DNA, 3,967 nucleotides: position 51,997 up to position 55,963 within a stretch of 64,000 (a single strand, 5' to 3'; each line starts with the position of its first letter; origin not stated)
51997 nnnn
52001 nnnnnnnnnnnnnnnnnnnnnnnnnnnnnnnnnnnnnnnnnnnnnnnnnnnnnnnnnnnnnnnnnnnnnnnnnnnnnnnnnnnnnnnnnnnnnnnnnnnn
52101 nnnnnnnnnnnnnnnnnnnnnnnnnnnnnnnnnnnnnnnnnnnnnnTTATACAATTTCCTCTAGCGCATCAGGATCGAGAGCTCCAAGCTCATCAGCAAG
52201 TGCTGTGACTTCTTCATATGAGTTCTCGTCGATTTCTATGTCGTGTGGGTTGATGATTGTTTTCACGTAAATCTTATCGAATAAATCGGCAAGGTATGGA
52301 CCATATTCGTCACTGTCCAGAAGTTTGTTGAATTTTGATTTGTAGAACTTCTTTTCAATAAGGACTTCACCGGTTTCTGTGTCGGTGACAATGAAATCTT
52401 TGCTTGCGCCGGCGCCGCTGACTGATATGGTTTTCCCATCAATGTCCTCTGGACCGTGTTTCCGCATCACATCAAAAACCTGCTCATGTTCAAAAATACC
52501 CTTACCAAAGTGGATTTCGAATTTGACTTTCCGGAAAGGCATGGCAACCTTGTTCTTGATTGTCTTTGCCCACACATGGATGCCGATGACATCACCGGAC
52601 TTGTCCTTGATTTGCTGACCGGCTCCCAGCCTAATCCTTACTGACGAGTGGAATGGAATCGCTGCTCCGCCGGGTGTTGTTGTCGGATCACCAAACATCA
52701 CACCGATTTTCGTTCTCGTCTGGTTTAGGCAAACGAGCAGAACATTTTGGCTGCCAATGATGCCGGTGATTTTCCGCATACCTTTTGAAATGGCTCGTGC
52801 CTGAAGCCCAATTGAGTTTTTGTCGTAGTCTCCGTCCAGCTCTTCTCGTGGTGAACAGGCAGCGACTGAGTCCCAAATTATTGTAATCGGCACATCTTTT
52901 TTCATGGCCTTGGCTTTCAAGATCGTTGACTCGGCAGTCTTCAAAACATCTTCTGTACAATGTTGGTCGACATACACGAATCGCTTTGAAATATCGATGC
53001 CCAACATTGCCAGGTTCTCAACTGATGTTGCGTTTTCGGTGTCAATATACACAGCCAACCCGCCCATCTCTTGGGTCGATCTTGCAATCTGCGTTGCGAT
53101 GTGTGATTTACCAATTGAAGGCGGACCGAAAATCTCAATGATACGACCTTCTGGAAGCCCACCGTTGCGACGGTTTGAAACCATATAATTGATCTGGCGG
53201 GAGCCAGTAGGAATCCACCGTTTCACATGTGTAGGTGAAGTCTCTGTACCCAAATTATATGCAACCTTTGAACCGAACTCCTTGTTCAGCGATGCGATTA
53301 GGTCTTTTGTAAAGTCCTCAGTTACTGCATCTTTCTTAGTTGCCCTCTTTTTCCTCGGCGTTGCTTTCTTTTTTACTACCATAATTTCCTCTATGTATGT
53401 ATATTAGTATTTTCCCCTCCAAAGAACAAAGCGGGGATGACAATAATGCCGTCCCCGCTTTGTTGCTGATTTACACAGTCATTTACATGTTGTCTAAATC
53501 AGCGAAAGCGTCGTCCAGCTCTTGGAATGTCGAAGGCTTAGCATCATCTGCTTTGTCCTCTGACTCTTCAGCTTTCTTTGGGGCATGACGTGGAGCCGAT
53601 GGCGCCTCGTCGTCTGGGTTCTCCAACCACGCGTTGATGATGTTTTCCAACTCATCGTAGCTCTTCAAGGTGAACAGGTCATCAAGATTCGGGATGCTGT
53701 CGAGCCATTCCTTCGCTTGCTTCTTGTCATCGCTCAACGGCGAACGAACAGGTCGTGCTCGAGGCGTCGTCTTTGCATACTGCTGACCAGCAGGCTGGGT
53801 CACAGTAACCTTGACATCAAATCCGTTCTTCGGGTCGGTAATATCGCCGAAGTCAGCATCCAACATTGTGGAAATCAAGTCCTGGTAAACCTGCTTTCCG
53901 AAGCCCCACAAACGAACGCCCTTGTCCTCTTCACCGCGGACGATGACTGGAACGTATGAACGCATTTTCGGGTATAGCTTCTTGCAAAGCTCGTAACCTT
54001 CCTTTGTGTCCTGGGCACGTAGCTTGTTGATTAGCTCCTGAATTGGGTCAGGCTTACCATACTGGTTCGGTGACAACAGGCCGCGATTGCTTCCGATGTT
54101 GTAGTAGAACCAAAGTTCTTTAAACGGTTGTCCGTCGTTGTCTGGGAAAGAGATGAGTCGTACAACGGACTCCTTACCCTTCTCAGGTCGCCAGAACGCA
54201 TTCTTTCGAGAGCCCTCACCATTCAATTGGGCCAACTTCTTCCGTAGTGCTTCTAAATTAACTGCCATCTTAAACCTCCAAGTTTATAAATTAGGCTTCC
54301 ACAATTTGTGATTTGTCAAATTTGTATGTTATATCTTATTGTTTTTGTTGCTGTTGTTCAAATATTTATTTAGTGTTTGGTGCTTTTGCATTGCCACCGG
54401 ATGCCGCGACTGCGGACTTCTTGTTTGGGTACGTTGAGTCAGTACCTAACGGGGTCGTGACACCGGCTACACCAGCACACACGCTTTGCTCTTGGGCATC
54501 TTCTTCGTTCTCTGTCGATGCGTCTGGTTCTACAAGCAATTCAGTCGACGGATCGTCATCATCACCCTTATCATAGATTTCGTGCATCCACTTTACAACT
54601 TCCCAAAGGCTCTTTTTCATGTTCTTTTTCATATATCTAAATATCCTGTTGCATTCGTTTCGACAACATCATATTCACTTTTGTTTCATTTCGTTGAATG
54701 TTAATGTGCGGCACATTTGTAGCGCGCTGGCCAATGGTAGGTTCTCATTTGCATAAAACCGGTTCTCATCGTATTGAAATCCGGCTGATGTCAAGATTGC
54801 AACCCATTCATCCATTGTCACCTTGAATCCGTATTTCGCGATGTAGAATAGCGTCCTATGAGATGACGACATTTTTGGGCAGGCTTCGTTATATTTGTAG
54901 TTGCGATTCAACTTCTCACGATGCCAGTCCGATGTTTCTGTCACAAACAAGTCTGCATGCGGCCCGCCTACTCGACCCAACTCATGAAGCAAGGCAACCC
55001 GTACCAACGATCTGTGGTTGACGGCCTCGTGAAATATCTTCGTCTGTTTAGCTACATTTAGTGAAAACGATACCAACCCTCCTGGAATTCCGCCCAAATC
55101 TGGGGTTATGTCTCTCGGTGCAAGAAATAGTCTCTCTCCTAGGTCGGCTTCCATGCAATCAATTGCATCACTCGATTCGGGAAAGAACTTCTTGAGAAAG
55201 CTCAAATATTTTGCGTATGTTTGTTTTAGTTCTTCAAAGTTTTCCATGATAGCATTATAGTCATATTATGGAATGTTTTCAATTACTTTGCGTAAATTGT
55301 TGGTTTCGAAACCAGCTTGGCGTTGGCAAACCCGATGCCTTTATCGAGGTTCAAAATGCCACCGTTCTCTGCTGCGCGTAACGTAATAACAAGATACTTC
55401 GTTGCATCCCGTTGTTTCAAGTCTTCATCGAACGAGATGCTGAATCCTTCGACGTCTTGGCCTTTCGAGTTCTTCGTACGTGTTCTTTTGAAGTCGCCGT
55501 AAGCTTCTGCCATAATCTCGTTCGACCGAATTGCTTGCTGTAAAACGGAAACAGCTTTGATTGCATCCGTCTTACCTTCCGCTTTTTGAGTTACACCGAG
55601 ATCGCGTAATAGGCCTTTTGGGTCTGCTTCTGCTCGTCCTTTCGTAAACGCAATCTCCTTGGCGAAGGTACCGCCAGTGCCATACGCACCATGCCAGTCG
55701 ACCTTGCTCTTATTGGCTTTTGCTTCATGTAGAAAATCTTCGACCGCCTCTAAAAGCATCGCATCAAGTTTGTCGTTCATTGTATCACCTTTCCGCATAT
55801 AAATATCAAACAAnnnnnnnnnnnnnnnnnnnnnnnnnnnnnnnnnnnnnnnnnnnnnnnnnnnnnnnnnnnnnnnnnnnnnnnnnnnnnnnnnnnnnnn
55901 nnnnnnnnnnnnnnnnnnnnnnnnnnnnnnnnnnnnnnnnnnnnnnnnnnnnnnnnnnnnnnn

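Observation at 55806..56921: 371-aa stand-alone family-A polymerase domain coexisting with a DnaE-type replicase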

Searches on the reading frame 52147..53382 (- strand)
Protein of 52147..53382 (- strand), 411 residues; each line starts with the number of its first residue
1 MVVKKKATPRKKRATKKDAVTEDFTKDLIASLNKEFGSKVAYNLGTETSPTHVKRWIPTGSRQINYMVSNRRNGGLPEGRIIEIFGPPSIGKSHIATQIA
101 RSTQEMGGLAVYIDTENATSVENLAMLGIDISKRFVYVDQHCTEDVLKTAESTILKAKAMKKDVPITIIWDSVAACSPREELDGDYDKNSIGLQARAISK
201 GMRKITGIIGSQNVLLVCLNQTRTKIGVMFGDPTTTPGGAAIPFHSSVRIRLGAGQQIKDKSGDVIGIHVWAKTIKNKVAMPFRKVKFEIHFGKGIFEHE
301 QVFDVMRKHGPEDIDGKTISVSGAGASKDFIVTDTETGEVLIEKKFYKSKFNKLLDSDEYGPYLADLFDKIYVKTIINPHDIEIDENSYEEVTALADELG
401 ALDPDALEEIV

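Call 7: search_protein_families(library=pfam, proteins=[window:52147-53382:-], max_evalue=0.01)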
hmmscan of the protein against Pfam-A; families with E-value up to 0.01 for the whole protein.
window:52147-53382:- (411 aa): 5 families
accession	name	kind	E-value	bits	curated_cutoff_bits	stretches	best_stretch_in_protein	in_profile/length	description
PF00154.27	RecA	-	4.2e-62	210.4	27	1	29-296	7-261/262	recA bacterial DNA recombination protein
PF08423.17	Rad51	-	1.6e-07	31.3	22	1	57-255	8-212/244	Rad51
PF06745.19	ATPase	-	3e-05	23.9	26.6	1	73-133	13-76/231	KaiC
PF00005.33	ABC_tran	-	0.0024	18.9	25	1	74-208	6-119/137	ABC transporter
PF13479.12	AAA_24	-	0.0045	17.3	27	0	82-175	5-75/195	AAA domain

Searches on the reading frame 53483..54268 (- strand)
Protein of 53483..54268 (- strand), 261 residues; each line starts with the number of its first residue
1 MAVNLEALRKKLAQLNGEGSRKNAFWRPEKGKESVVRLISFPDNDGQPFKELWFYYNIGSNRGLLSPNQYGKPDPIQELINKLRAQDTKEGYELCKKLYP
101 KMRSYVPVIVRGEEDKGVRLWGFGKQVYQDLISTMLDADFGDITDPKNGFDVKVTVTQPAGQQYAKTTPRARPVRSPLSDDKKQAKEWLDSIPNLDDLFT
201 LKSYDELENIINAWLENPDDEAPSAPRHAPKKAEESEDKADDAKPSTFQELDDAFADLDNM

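Call 7: search_protein_families(library=pfam, proteins=[window:53483-54268:-], max_evalue=0.01)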
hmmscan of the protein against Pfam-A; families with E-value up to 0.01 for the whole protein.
window:53483-54268:- (261 aa): 1 family
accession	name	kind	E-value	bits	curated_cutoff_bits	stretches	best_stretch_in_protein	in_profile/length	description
PF08804.16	gp32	-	3e-12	47.5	26.8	1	35-200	6-190/208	gp32 DNA binding protein like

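Call 8: search_protein_families(library=phrogs, proteins=[window:53483-54268:-], max_evalue=0.001)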
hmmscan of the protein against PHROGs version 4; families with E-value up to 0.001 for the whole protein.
window:53483-54268:- (261 aa): 2 families
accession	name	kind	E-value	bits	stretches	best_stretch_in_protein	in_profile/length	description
phrog_1192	-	DNA, RNA and nucleotide metabolism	8.4e-22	79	1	3-241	3-259/326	single strand DNA binding protein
phrog_224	-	DNA, RNA and nucleotide metabolism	1.9e-14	55.2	1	4-244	13-274/318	single strand DNA binding protein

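Call 93: search_protein_families(library=ncbifam, proteins=[window:53483-54268:-], max_evalue=0.01)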
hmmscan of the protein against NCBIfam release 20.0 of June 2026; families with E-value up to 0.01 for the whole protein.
window:53483-54268:- (261 aa): 0 families

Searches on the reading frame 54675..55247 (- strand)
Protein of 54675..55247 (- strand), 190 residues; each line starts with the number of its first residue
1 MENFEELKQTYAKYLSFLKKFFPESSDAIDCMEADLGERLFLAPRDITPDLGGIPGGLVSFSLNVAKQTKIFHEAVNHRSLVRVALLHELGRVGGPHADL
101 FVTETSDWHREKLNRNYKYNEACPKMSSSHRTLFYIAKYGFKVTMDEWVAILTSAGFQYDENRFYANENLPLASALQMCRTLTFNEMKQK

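Call 7: search_protein_families(library=pfam, proteins=[window:54675-55247:-], max_evalue=0.01)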
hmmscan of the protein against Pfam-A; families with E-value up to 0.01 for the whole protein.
window:54675-55247:- (190 aa): 0 families

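Call 8: search_protein_families(library=phrogs, proteins=[window:54675-55247:-], max_evalue=0.001)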
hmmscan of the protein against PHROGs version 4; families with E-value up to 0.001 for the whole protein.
window:54675-55247:- (190 aa): 0 families

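Call 93: search_protein_families(library=ncbifam, proteins=[window:54675-55247:-], max_evalue=0.01)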
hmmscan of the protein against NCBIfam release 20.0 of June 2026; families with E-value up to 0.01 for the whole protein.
window:54675-55247:- (190 aa): 0 families

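Call 108: search_protein_families(library=pfam, proteins=[window:54675-55247:-], max_evalue=10)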
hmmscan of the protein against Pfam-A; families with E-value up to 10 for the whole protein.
window:54675-55247:- (190 aa): 0 families

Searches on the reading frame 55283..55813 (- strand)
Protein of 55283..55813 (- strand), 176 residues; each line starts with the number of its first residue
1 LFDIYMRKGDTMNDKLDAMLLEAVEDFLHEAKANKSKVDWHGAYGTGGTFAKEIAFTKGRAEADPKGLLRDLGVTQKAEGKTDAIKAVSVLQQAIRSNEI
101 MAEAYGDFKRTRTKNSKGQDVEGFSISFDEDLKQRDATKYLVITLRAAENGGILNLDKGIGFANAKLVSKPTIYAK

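Call 7: search_protein_families(library=pfam, proteins=[window:55283-55813:-], max_evalue=0.01)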
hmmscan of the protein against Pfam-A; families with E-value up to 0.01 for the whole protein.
window:55283-55813:- (176 aa): 0 families

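Call 8: search_protein_families(library=phrogs, proteins=[window:55283-55813:-], max_evalue=0.001)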
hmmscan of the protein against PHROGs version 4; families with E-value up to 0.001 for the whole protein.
window:55283-55813:- (176 aa): 0 families

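Call 83: find_homologous_proteins(query=window:55283-55780:-, max_evalue=0.001)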
Query window:55283-55780:- (165 aa): 6 proteins with E <= 0.001 among 110 candidates.
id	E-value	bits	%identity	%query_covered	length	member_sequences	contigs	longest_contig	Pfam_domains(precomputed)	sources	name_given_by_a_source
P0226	1.8e-99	348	99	100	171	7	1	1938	-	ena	-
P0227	1.6e-87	309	90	100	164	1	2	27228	-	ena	-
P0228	3.4e-85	302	85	100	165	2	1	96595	-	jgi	-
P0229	2.8e-71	256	73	100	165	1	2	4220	-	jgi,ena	-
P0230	1.9e-27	114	46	96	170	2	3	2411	-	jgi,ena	jgi:hypothetical protein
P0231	1.9e-20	91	45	85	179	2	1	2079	-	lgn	-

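Call 87: find_homologous_proteins(query=A3, max_evalue=0.001)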
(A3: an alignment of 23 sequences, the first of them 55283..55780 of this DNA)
Query A3 (23 sequences) (165 aa, profile of the alignment): 43 proteins with E <= 0.001 among 3695 candidates.
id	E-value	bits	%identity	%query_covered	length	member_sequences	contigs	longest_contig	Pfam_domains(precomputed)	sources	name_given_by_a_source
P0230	2.1e-52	195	46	96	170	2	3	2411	-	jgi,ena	jgi:hypothetical protein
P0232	4.2e-49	184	45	80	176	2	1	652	-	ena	-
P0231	3.4e-48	181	45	85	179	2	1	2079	-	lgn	-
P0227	2.0e-47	179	90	100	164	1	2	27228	-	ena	-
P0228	8.2e-47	177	85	100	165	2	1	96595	-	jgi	-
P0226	3.0e-46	175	99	100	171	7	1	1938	-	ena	-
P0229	3.1e-45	172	73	100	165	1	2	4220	-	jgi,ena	-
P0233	4.2e-45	171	46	82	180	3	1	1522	-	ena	-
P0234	9.5e-43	164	42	84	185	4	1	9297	-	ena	-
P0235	6.7e-40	155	28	66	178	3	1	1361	-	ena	-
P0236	8.0e-40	154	31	66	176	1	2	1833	-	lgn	-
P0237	1.4e-39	153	29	66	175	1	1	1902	-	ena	-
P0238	1.7e-39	153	34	66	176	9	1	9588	-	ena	-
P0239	3.0e-39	152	28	85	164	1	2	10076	-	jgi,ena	-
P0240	3.5e-39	152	34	66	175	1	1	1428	-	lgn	-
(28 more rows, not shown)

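Call 93: search_protein_families(library=ncbifam, proteins=[window:55283-55780:-], max_evalue=0.01)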
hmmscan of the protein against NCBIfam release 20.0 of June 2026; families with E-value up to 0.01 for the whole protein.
window:55283-55780:- (165 aa): 0 families

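Call 94: predict_structure(alignment_id=A4)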
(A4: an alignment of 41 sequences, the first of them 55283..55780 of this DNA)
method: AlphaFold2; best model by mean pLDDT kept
length: 165 residues; sequences in the alignment: 41
mean_pLDDT: 86.3   pTM: 0.79
mean pLDDT of the five models: 86.3, 85.4, 84.0, 82.9, 80.1
residues with pLDDT >= 90: 108; 70-90: 36; 50-70: 15; < 50: 6
segments of 3 or more residues with pLDDT < 50: 17-22
pLDDT, mean of each block of 10 residues (from residue 1): 69 53 75 79 76 92 94 97 93 94 89 95 92 94 95 92 94
secondary structure, 60 per line:
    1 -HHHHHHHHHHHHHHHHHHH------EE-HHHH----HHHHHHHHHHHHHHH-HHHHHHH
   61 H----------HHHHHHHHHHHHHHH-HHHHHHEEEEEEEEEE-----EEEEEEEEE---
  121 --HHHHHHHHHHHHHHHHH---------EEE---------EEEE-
elements in order: H2-20 H30-33 H38-52 H54-61 H72-86 H88-93 E94-103 E109-117 H123-139 E149-151 E161-164

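Call 108: search_protein_families(library=pfam, proteins=[window:55283-55780:-], max_evalue=10)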
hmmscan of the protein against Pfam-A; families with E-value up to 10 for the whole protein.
window:55283-55780:- (165 aa): 0 families
